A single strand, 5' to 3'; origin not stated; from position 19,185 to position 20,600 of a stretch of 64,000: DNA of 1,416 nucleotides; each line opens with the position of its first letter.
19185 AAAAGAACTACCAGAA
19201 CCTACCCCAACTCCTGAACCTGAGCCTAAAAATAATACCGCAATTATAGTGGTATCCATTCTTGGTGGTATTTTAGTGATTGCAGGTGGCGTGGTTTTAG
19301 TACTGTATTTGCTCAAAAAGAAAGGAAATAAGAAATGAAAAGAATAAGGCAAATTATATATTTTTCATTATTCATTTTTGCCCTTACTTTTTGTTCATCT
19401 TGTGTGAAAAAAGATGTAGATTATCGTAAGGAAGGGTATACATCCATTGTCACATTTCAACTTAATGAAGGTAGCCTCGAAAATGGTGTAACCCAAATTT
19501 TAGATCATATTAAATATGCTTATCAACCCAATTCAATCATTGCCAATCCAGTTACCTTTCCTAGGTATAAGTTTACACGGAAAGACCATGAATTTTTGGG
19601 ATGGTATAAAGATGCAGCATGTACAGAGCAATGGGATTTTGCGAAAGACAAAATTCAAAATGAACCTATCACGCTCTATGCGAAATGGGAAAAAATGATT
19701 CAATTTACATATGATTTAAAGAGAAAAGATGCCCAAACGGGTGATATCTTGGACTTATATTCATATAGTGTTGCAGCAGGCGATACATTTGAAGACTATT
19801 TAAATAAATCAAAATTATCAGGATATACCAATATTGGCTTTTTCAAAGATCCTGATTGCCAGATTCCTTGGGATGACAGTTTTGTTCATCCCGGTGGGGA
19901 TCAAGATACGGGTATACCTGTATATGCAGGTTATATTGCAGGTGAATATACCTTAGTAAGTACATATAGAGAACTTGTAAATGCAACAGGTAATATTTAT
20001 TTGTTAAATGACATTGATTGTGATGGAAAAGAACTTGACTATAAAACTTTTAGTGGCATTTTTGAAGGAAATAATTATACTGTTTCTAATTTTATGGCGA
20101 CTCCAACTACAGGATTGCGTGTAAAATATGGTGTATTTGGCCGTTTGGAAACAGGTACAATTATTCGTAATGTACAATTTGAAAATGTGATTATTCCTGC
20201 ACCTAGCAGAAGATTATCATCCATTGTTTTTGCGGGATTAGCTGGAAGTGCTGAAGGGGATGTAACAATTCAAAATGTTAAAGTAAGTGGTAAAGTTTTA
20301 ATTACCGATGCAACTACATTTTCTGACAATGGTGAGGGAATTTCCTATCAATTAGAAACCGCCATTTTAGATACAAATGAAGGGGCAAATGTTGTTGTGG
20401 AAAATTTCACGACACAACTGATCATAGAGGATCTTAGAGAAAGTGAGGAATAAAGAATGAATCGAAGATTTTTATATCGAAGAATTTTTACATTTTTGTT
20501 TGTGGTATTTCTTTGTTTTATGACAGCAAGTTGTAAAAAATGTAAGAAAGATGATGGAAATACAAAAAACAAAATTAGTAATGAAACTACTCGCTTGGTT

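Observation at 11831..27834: Tightly coupled eight-gene locus pairing a giant cell-envelope subtilase with a complete Opp-type peptide importer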

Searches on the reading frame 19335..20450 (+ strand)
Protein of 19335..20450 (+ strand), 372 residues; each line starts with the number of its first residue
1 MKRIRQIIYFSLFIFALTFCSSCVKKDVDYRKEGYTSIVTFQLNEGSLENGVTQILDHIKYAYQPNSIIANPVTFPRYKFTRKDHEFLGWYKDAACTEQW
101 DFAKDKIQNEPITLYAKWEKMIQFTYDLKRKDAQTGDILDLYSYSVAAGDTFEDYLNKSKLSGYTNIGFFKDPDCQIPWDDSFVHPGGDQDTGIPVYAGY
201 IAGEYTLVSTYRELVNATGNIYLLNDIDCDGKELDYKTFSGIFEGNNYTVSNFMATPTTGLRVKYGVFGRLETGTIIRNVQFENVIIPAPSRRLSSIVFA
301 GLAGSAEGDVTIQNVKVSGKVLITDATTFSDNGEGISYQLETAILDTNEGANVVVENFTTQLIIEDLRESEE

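Call 4: search_protein_families(library=pfam, proteins=[window:19335-20450:+], max_evalue=0.01)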
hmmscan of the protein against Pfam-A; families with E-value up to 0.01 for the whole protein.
window:19335-20450:+ (372 aa): 1 family
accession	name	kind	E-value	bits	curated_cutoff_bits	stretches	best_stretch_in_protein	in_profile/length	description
PF09479.16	Flg_new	-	2.6e-12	47.1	27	1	39-117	3-65/65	Listeria-Bacteroides repeat domain (List_Bact_rpt)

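Call 10: find_encoding_contigs(protein=window:19335-20450:+, flank=10000, max_places=6)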
Protein window:19335-20450:+ (372 aa): 5 contigs read that carry it; 1 place shown.
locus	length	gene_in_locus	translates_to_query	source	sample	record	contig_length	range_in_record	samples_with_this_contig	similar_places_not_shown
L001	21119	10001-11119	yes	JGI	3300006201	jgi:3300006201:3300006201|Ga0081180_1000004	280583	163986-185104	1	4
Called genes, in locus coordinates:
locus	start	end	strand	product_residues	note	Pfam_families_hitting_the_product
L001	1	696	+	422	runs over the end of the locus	PF00140:Sigma70_r1_2, PF04542:Sigma70_r2, PF04539:Sigma70_r3, PF04545:Sigma70_r4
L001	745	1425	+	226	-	PF12847:Methyltransf_18, PF04816:TrmK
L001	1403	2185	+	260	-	PF01784:DUF34_NIF3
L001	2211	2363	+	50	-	-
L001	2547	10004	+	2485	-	PF00082:Peptidase_S8, PF02368:Big_2 (faint), PF02225:PA, PF06280:fn3_5, PF26918:Ig_Eae (faint), PF13306:LRR_5, PF13855:LRR_8 (faint), PF13306:LRR_5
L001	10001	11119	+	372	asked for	PF09479:Flg_new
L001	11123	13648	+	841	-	PF00496:SBP_bac_5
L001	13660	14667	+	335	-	PF00528:BPD_transp_1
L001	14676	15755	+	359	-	PF12911:OppC_N, PF00528:BPD_transp_1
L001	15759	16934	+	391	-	PF00005:ABC_tran, PF13304:AAA_21 (faint), PF08352:oligo_HPY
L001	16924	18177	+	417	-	PF00005:ABC_tran, PF08352:oligo_HPY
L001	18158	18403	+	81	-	-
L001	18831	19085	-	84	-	PF14697:Fer4_21 (weak), PF00037:Fer4 (weak), PF13237:Fer4_10, PF12838:Fer4_7 (weak), PF13187:Fer4_9 (weak), PF12797:Fer4_2 (weak), PF00037:Fer4, PF12837:Fer4_6 (weak), +4 more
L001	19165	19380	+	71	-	PF03672:UPF0154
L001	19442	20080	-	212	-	PF02660:G3P_acyltransf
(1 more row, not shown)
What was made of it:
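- Source: JGI metagenome contig (call 10).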

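Call 26: search_protein_families(library=ncbifam, proteins=[window:19335-20450:+], max_evalue=0.01)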
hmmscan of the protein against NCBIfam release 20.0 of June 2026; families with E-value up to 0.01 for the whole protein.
window:19335-20450:+ (372 aa): 4 families
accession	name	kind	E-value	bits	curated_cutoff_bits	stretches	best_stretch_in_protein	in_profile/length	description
NF052328.1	NeuramTDE0471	equivalog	3.3e-08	32.7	900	1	84-124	83-122/538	neuraminidase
TIGR02543.1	List_Bact_rpt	repeat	1.3e-06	28.6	20.95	1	81-120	2-42/44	TIGR02543 family repeat protein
NF033188.1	internalin_H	exception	3.6e-06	25.9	1050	1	80-119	372-411/548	InlH/InlC2 family class 1 internalin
NF033189.1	internalin_A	exception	6.2e-05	21.5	1600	1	81-120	665-704/799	class 1 internalin InlA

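Call 32: find_homologous_proteins(query=window:19335-20450:+, max_evalue=0.00001)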
Query window:19335-20450:+ (372 aa): 7 proteins with E <= 0.00001 among 2870 candidates.
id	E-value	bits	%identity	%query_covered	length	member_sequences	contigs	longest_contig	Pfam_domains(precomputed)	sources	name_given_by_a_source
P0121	1.4e-231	786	92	100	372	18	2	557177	PF09479.17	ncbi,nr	ncbi:MAG: InlB B-repeat-containing protein [Prevotella sp.]|nr:InlB B-repeat-containing protein [Sta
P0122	1.3e-93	332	44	99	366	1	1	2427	PF09479.17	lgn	-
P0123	1.6e-61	226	39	97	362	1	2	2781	PF09479.17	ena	-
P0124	2.0e-49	187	35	76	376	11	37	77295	PF09479.17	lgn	-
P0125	2.3e-46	177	37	83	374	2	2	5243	PF09479.17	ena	-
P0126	1.3e-33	135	33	85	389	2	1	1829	-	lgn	-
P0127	2.4e-12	65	42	11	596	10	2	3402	PF09479.17,PF18998.7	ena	-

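Call 38: find_homologous_proteins(query=A2, max_evalue=0.00001)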
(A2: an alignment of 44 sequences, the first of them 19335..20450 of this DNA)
Query A2 (44 sequences) (372 aa, profile of the alignment): 36 proteins with E <= 0.00001 among 8000 candidates.
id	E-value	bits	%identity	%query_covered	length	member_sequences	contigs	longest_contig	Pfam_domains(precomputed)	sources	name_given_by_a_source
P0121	5.5e-109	383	92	100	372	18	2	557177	PF09479.17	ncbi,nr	ncbi:MAG: InlB B-repeat-containing protein [Prevotella sp.]|nr:InlB B-repeat-containing protein [Sta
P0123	2.1e-106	374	39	97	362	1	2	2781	PF09479.17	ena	-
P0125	8.8e-106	372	37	83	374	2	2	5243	PF09479.17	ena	-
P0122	5.5e-102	359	44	99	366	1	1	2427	PF09479.17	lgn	-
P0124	6.4e-89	316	35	76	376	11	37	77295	PF09479.17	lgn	-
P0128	2.7e-84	301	24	77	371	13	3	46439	PF09479.17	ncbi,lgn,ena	-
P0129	4.8e-84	300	29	63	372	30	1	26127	PF09479.17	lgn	-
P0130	1.7e-82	295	21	60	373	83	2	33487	-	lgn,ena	-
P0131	3.0e-82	295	22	60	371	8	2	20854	-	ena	-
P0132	1.1e-81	293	20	60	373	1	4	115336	-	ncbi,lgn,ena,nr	ncbi:MAG TPA: hypothetical protein DDW30_04715 [Clostridiales bacterium]|nr:hypothetical protein [Cl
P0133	3.7e-79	284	20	60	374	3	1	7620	-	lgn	-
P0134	4.8e-79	284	21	60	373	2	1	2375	PF09479.17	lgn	-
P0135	6.7e-78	280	25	82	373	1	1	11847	PF09479.17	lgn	-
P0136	1.7e-74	269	20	60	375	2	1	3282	PF09479.17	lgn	-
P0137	3.0e-74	268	21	60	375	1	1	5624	-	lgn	-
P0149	6.7e-60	221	26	60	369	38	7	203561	-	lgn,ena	-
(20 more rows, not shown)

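Call 47: predict_structure(alignment_id=A4)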
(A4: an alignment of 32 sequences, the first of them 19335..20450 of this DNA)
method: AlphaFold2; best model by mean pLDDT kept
length: 372 residues; sequences in the alignment: 32
mean_pLDDT: 86.7   pTM: 0.69
mean pLDDT of the five models: 86.7, 84.4, 84.4, 84.0, 83.8
residues with pLDDT >= 90: 217; 70-90: 107; 50-70: 38; < 50: 10
segments of 3 or more residues with pLDDT < 50: 22-27
pLDDT, mean of each block of 10 residues (from residue 1): 71 71 47 75 92 87 86 88 91 94 88 93 92 93 91 80 92 94 90 94 95 95 97 92 98 81 81 97 93 75 93 98 75 69 88 95 83 43
secondary structure, 60 per line:
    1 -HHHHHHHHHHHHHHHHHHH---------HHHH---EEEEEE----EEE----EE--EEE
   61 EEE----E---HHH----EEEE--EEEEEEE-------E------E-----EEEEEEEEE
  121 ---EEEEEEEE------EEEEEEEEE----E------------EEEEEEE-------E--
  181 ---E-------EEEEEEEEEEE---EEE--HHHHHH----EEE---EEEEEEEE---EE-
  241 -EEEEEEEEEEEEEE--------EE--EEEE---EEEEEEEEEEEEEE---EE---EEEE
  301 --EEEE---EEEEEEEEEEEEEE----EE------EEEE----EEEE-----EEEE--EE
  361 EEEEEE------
elements in order: H2-20 H30-33 E37-42 E47-49 E58-63 E79-82 E85-91 E112-120 E124-131 E138-146 E164-170 E192-202 E206-208 H211-216 E221-223 E227-234 E242-255 E268-271 E275-288 E297-300 E303-306 E310-323 E336-339 E344-347 E353-356 E359-366
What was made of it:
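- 19335..20453 (+): 372-aa lipoprotein (invariant Cys23). It has InlB B-repeat (Flg_new) domains followed by a short right-handed beta-helix. Its start overlaps the protease stop (ATGA). AF2 model has pLDDT 86.7 (call 47).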

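Call 50: fold_search(model_id=the predicted structure, library=pdb)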
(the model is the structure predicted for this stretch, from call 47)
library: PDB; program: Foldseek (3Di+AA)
matches with E <= 10: 250; with E <= 0.001: 0
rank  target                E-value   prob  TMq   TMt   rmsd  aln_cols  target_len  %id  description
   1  10qi                  1.4e-03  1.00  0.19  0.15   7.7       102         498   25  Crystal Structure of Treponema denticola Sialidase (TDE_0471) D165A mutant bound to 3'-sialyllactose (only Neu5Ac visibl (released 2026-02-25)
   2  2y5p_C                2.5e-03  1.00  0.18  0.85   2.1        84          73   21  B-repeat of Listeria monocytogenes InlB (internalin B) (released 2011-02-23)
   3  7yl6_B                2.5e-03  1.00  0.18  0.17   9.4       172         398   13  Cell surface protein YwfG protein complexed with alpha-1,2-mannobiose (released 2023-06-07)
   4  10qf                  3.0e-03  1.00  0.19  0.15   7.0       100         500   27  Crystal Structure of Treponema denticola Sialidase (TDE_0471) (released 2026-02-25)
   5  7yl4_B                4.7e-03  1.00  0.18  0.17   9.9       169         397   11  Cell surface protein YwfG protein (apo form) (released 2023-06-07)
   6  2y5p_A                5.7e-03  1.00  0.17  0.84   2.3        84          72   21  B-repeat of Listeria monocytogenes InlB (internalin B) (released 2011-02-23)
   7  2y5p_D                1.1e-02  1.00  0.15  0.67   4.7        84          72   21  B-repeat of Listeria monocytogenes InlB (internalin B) (released 2011-02-23)
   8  7yl5_B                1.2e-02  0.99  0.18  0.17   9.9       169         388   12  Cell surface protein YwfG protein complexed with mannose (released 2023-06-07)
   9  4wpi_B                1.2e-02  0.94  0.15  0.17  13.8       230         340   11  Crystal structure of USP7 ubiquitin-like domains in extended conformation (released 2015-06-17)
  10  7yl4_A                1.6e-02  0.99  0.17  0.14  10.5       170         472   12  Cell surface protein YwfG protein (apo form) (released 2023-06-07)
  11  4wpi_A                1.8e-02  0.91  0.16  0.17  13.6       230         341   12  Crystal structure of USP7 ubiquitin-like domains in extended conformation (released 2015-06-17)
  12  9qr4_A                2.1e-02  1.00  0.17  0.18   2.3        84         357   23  InlB392_T336Y: T336Y variant of Listeria monocytogenes InlB (internalin B) residues 36-392 (released 2025-12-03)
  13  4wph_A                2.1e-02  0.84  0.14  0.16  14.2       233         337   10  Crystal structure of USP7 ubiquitin-like domains in compact conformation (released 2015-06-17)
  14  7nms                  2.2e-02  1.00  0.17  0.18   2.2        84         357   21  InlB392_T332E: T332E variant of Listeria monocytogenes InlB (internalin B) residues 36-392 (released 2022-01-26)
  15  5fwi                  2.2e-02  0.91  0.16  0.10  14.7       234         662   12  structure of usp7 catalytic domain and three ubl-domains (released 2016-06-22)
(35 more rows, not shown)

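Call 65: find_encoding_contigs(protein=P0149, flank=10000, max_places=2)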
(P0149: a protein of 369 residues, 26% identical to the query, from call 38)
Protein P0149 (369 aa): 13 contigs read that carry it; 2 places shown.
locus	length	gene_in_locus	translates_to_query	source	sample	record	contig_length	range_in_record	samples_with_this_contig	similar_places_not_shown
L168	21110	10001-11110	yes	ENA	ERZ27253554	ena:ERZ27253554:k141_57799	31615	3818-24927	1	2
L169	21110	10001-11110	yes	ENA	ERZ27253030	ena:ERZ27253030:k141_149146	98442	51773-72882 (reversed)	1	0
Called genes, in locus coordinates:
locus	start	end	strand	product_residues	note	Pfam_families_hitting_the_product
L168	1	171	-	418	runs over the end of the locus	-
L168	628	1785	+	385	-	PF00465:Fe-ADH, PF13685:Fe-ADH_2, PF25137:ADH_Fe_C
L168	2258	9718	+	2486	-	PF00082:Peptidase_S8, PF02225:PA, PF06280:fn3_5, PF13306:LRR_5, PF13855:LRR_8 (faint), PF13306:LRR_5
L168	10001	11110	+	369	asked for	-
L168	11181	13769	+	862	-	PF00496:SBP_bac_5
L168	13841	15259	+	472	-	PF00528:BPD_transp_1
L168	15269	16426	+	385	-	PF12911:OppC_N, PF00528:BPD_transp_1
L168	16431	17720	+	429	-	PF00005:ABC_tran, PF08352:oligo_HPY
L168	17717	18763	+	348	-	PF00005:ABC_tran, PF13304:AAA_21 (faint), PF08352:oligo_HPY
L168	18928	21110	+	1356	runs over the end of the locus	PF09479:Flg_new, PF07581:Glug (faint)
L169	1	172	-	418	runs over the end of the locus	-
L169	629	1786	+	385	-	PF00465:Fe-ADH, PF13685:Fe-ADH_2, PF25137:ADH_Fe_C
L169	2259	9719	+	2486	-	PF00082:Peptidase_S8, PF02225:PA, PF06280:fn3_5, PF13306:LRR_5, PF13855:LRR_8 (faint), PF13306:LRR_5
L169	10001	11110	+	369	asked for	-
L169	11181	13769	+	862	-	PF00496:SBP_bac_5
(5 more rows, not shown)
